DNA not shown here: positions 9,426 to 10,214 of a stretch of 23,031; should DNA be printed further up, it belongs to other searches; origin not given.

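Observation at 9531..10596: Head-to-tail duplicated surface-protein genes with a 171-nt perfectly identical core inside strongly diverged flanks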

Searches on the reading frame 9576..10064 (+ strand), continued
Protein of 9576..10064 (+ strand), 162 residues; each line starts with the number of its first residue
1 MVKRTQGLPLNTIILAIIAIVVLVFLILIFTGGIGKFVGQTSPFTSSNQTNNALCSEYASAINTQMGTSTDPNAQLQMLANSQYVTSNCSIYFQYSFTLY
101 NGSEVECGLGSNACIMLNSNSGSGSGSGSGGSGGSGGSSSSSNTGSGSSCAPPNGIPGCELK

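Call 59: search_solved_structures(query=A3, max_evalue=10, show_alignments=2)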
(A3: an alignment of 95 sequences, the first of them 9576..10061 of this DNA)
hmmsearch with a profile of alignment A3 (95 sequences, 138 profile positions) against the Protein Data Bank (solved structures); distinct sequences matched with E-value up to 10: 11.
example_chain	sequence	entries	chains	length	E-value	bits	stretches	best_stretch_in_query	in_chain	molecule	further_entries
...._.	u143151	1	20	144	0.052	16.8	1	4-69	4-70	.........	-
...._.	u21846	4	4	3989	0.19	14.9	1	47-110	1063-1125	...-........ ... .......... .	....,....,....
9xd4_A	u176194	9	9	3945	0.39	13.9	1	47-110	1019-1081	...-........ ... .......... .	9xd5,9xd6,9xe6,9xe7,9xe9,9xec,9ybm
22te_A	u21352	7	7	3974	0.4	13.9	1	47-110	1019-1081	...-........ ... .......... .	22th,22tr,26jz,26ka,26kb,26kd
9t0e_A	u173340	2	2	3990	0.59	13.3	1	47-110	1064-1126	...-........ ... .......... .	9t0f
7ow8_A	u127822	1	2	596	1.4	12.1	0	69-112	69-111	Multidrug resistance ABC transporter ATP-binding/permease protein BmrA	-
6r72_A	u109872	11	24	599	1.4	12.1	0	69-112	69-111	Multidrug exporter ATP-binding cassette | Lipid A export ATP-binding/permease protein MsbA | Multidrug resistance ABC transporter ATP-binding/permease protein B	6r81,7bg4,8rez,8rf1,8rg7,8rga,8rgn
8chb_A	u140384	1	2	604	1.4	12.1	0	69-112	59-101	Multidrug resistance ABC transporter ATP-binding/permease protein BmrA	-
9h8n_A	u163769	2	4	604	1.5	12.1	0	69-112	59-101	Multidrug resistance ABC transporter ATP-binding/permease protein BmrA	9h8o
8qoe_B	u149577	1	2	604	1.5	12.1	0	69-112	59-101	Multidrug resistance ABC transporter ATP-binding/permease protein BmrA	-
7pz2_A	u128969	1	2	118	2.2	11.5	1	82-126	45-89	HN1_G0037740.mRNA.1.CDS.1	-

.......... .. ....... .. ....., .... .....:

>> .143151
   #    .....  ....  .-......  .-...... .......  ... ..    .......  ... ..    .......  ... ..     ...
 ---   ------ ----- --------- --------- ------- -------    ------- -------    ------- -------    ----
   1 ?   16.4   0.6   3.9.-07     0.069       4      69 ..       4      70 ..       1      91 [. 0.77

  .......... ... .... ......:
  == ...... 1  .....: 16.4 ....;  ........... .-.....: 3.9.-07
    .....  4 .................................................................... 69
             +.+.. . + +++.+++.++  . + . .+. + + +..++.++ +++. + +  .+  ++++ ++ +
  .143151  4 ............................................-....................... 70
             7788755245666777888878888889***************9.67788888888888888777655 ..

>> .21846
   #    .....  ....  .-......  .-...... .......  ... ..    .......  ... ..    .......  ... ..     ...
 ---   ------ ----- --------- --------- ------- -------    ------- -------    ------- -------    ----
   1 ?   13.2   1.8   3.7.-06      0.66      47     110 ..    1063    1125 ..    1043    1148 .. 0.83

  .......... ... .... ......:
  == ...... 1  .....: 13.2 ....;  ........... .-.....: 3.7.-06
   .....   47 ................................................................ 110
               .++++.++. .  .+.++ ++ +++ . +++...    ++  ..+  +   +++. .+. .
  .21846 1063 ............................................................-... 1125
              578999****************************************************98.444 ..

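Call 77: list_cluster_members(proteins=[P0110, P0114, P0116, P0122, P0143, P0173, P0182, P0202, P0234, P0100])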
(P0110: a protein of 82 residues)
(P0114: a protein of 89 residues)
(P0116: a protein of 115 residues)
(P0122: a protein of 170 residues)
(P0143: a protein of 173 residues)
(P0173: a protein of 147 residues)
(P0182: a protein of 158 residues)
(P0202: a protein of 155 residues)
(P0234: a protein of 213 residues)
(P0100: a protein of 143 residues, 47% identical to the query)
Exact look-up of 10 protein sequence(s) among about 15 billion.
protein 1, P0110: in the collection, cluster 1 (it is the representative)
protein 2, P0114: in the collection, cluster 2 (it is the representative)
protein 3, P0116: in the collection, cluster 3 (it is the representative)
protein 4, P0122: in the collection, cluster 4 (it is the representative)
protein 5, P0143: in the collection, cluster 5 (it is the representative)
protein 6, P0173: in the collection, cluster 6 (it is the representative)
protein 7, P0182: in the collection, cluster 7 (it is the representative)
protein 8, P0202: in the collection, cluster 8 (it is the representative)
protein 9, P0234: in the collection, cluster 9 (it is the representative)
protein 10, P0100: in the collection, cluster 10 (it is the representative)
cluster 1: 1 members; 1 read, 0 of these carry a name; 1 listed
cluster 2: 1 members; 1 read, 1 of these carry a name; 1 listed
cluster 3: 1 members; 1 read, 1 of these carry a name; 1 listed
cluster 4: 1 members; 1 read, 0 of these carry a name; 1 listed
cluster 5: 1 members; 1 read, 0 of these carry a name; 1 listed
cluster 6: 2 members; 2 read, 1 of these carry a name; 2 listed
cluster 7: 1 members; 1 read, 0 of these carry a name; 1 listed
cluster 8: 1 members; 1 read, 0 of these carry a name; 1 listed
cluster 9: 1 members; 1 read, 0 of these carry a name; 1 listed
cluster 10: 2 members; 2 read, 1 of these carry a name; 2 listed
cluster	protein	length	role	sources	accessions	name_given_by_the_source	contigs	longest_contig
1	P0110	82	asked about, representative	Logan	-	-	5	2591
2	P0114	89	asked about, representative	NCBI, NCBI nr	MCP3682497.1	MAG: hypothetical protein GY861_07380 [bacterium] | hypothetical protein [bacterium]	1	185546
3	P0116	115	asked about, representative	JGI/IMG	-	hypothetical protein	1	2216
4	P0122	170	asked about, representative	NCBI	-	-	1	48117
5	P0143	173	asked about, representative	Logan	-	-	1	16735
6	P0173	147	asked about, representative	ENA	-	-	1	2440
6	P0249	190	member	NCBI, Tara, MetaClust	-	strand:+ start:156 stop:728 length:573 start_codon:yes stop_codon:yes gene_type:complete | TARA_037_MES_0.1-0.22_scaffold299269_1_gene333971 "" ""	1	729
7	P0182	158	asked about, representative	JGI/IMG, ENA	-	-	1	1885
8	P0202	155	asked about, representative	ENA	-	-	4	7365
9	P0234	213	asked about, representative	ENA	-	-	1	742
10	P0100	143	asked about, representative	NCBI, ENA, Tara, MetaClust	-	strand:- start:1504 stop:1935 length:432 start_codon:yes stop_codon:yes gene_type:complete | TARA_037_MES_0.22-1.6_scaffold28857_1_gene24561 "" ""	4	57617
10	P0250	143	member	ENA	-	-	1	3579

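Call 78: find_encoding_contigs(protein=P0100, flank=8000, max_places=2)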
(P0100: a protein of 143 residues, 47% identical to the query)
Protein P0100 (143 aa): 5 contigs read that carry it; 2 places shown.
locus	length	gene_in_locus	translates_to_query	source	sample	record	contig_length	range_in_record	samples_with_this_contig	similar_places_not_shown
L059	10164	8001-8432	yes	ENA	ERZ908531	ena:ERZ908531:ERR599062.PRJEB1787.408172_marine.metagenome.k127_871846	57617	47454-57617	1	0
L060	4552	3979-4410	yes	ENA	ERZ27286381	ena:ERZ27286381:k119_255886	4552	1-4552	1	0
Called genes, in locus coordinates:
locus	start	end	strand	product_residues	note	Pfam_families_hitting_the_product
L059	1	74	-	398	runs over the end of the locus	PF13439:Glyco_transf_4, PF13579:Glyco_trans_4_4, PF13477:Glyco_trans_4_2, PF20706:GT4-conflict, PF00534:Glycos_transf_1, PF13692:Glyco_trans_1_4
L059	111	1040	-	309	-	PF01073:3Beta_HSD, PF01370:Epimerase, PF02719:Polysacc_synt_2, PF04321:RmlD_sub_bind, PF07993:NAD_binding_4 (faint), PF16363:GDP_Man_Dehyd, PF13460:NAD_binding_10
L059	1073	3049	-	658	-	PF01370:Epimerase, PF16363:GDP_Man_Dehyd, PF01370:Epimerase, PF16363:GDP_Man_Dehyd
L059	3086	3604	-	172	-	-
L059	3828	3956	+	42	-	-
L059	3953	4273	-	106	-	-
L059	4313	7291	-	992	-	-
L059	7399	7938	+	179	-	-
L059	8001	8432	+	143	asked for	-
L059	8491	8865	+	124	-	-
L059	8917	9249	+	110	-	PF04032:Rpr2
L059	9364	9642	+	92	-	-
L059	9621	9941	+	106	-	-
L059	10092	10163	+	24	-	?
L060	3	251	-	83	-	?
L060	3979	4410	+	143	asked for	-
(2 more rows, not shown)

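Call 79: find_encoding_contigs(protein=P0114, flank=8000, max_places=2)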
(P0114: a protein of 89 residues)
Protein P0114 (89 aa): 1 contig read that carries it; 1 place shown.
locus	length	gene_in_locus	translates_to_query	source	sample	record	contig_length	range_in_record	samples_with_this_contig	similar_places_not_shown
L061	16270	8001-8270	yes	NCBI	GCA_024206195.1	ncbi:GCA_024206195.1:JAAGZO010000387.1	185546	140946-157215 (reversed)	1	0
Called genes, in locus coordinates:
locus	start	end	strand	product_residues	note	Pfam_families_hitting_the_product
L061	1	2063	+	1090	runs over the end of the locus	PF19077:Big_13 (faint), PF13750:Big_3_3 (weak), PF09136:Glucodextran_B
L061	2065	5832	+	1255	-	PF11617:Cu-binding_MopE (weak), PF18884:TSP3_bac (weak)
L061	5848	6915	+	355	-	-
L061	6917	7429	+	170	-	-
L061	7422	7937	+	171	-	-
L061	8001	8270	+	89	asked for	-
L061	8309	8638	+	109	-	PF04032:Rpr2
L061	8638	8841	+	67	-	-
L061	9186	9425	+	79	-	PF01866:Diphthamide_syn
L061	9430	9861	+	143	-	PF02502:LacAB_rpiB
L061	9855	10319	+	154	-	-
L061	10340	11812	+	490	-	PF04055:Radical_SAM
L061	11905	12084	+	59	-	-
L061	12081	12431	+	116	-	-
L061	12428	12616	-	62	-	PF12838:Fer4_7 (faint), PF25160:LdpA_Fe-S-bd (faint), PF12797:Fer4_2 (weak), PF12837:Fer4_6 (weak), PF00037:Fer4 (weak), PF13459:Fer4_15 (weak), PF14697:Fer4_21 (weak), PF13370:Fer4_13 (weak)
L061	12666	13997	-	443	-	PF04851:ResIII, PF00270:DEAD, PF00271:Helicase_C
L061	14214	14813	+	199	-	PF14018:DUF4234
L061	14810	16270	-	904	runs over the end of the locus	PF03699:UPF0182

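Call 81: search_protein_families(library=pfam, proteins=[L061:6917-7429:+, L061:7422-7937:+, L061:5848-6915:+, L061:2065-5832:+, L059:7399-7938:+, L059:8491-8865:+], max_evalue=1)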
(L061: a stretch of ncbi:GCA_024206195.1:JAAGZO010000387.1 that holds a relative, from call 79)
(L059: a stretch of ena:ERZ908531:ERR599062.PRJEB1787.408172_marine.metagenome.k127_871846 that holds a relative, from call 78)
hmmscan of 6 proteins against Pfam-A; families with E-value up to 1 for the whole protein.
L061:6917-7429:+ (170 aa): 0 families

L061:7422-7937:+ (171 aa): 1 family
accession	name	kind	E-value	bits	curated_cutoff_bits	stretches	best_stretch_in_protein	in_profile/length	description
PF00999.27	Na_H_Exchanger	-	0.067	12.5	26.2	1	7-41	12-41/375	Sodium/hydrogen exchanger, transmembrane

L061:5848-6915:+ (355 aa): 1 family
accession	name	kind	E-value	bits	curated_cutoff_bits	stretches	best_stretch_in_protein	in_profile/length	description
PF23871.1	DUF7226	-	0.003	17.9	27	1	301-348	30-78/142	Domain of unknown function (DUF7226)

L061:2065-5832:+ (1255 aa): 4 families
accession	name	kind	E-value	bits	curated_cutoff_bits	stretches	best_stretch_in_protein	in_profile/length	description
PF11617.13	Cu-binding_MopE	-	2.1e-11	44.3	27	4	232-261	1-29/30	Putative metal-binding motif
PF18884.5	TSP3_bac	-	1.1e-07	32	25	2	1016-1037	1-22/22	Bacterial TSP3 repeat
PF19077.6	Big_13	-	3.3e-05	24.7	27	1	75-113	64-102/102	Bacterial Ig-like domain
PF13750.12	Big_3_3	-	0.093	12.8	27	0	80-116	9-46/157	Bacterial Ig-like domain (group 3)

L059:7399-7938:+ (179 aa): 1 family
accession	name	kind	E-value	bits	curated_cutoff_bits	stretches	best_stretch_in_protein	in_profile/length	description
PF12648.12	TcpE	-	0.23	12.4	29.9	1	6-32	22-48/100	TcpE family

L059:8491-8865:+ (124 aa): 3 families
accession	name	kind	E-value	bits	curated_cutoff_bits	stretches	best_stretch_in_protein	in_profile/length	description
PF13786.12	DUF4179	-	0.1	13.5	30.1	1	12-48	8-47/94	Domain of unknown function (DUF4179)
PF07219.19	HemY_N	-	0.12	12.9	31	1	6-71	8-73/107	HemY protein N-terminus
PF12911.12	OppC_N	-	0.3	11.5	23.9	1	11-42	13-44/53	N-terminal TM domain of oligopeptide transport permease C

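Call 84: fold_search(model_id=the predicted structure, library=viral)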
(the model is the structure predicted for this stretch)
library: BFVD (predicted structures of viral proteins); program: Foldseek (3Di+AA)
matches with E <= 10: 3; with E <= 0.001: 0
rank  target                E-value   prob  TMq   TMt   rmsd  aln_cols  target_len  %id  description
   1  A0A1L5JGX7            2.7e+00  0.10  0.28  0.09  18.7       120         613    8  ORF12 [Plodia interpunctella granulovirus]
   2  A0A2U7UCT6            5.9e+00  0.01  0.10  0.04  13.9        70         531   20  DUF5900 domain-containing protein [Pandoravirus neocaledonia]
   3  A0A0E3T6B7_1          7.7e+00  0.01  0.11  0.03  28.3       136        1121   16  Tape measure protein [Bacillus phage Stills]
